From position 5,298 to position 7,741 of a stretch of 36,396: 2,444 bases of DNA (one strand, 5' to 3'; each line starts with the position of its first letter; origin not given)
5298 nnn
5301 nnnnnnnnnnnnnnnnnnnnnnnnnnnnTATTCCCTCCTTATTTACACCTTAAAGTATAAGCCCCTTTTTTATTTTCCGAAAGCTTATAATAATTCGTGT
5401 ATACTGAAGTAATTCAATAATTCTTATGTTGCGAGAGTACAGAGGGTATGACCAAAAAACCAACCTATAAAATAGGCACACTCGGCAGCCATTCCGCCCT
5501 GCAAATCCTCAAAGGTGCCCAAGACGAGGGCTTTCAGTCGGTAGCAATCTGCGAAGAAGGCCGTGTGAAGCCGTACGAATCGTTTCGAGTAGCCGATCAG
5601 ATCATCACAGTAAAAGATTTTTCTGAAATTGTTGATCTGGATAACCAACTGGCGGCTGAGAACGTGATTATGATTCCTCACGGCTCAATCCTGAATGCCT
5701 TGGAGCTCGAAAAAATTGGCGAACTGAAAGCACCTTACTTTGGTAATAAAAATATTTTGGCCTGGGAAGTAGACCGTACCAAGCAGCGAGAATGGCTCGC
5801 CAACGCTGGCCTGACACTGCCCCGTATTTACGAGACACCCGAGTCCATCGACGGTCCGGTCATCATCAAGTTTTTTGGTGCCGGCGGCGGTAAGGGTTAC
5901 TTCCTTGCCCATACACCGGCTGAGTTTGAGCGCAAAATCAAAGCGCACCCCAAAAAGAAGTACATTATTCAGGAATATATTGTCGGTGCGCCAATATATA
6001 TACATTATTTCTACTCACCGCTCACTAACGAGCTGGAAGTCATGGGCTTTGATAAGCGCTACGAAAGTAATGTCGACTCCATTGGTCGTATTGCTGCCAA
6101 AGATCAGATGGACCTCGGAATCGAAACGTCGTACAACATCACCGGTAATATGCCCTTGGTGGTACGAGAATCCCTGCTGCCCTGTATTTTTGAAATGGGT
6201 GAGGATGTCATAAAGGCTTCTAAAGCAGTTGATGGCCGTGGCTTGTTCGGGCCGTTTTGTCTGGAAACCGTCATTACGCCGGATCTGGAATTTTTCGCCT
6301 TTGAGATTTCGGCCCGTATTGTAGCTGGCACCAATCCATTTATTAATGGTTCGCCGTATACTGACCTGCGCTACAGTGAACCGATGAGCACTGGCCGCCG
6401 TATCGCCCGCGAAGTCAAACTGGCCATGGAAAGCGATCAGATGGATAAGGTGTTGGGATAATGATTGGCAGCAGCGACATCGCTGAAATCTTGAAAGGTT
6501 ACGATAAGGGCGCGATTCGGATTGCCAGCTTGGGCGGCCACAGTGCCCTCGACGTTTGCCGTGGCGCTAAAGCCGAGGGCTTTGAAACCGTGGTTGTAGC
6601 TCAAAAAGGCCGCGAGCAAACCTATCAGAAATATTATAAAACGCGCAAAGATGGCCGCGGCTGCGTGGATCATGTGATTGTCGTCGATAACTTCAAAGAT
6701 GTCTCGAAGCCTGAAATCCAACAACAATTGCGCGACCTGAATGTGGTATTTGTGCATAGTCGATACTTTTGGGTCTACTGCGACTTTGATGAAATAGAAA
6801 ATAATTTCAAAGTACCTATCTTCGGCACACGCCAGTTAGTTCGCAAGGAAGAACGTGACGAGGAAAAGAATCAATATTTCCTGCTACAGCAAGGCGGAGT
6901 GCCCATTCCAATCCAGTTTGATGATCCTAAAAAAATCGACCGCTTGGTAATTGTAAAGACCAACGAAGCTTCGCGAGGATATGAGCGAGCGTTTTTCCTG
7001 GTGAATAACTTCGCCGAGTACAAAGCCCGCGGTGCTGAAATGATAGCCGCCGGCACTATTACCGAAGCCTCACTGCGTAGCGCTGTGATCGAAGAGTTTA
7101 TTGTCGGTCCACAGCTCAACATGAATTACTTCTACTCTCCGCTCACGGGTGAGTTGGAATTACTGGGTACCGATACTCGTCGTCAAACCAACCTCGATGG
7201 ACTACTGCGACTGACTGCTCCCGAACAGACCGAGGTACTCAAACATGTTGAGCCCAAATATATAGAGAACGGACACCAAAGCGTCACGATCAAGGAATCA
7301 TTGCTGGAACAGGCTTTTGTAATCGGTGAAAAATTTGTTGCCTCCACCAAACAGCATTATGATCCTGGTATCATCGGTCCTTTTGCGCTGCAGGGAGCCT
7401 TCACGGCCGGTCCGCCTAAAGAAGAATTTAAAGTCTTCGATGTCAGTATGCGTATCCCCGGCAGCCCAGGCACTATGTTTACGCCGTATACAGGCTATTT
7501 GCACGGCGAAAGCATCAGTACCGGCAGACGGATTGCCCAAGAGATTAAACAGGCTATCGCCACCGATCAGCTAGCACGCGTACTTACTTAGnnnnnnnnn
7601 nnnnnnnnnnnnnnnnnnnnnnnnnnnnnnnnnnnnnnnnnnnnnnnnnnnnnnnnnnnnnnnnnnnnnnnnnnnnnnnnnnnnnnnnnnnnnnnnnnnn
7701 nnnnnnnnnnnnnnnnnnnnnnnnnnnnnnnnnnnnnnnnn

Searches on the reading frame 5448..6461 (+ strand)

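Call 51: search_protein_families(library=pfam, proteins=[window:5448-6461:+], max_evalue=0.001)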
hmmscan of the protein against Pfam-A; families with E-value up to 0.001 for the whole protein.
window:5448-6461:+ (337 aa): 2 families
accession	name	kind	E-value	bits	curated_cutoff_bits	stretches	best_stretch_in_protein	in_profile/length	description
PF06973.17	DUF1297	-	3.1e-69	232.7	23.8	1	164-336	15-187/188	Domain of unknown function (DUF1297)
PF06849.18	DUF1246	-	3.9e-40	137.1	25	1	9-128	1-122/122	Protein of unknown function (DUF1246)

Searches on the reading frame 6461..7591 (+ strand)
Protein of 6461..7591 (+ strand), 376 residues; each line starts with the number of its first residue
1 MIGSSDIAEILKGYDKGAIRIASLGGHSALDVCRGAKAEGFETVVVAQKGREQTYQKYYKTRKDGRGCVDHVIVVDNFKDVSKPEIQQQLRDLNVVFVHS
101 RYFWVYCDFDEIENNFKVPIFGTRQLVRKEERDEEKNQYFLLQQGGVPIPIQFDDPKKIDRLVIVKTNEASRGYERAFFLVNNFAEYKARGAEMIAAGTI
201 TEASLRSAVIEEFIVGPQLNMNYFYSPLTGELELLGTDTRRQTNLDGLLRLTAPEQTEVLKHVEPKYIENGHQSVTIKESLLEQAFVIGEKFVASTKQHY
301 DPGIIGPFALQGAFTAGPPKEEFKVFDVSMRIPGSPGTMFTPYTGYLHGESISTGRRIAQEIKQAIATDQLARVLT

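Call 51: search_protein_families(library=pfam, proteins=[window:6461-7591:+], max_evalue=0.001)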
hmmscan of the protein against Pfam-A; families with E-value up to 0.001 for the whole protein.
window:6461-7591:+ (376 aa): 2 families
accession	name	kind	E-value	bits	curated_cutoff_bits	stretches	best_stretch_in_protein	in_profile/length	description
PF06973.17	DUF1297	-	1.2e-61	207.9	23.8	1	186-376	1-188/188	Domain of unknown function (DUF1297)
PF06849.18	DUF1246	-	7.8e-38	129.7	25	1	21-152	1-121/122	Protein of unknown function (DUF1246)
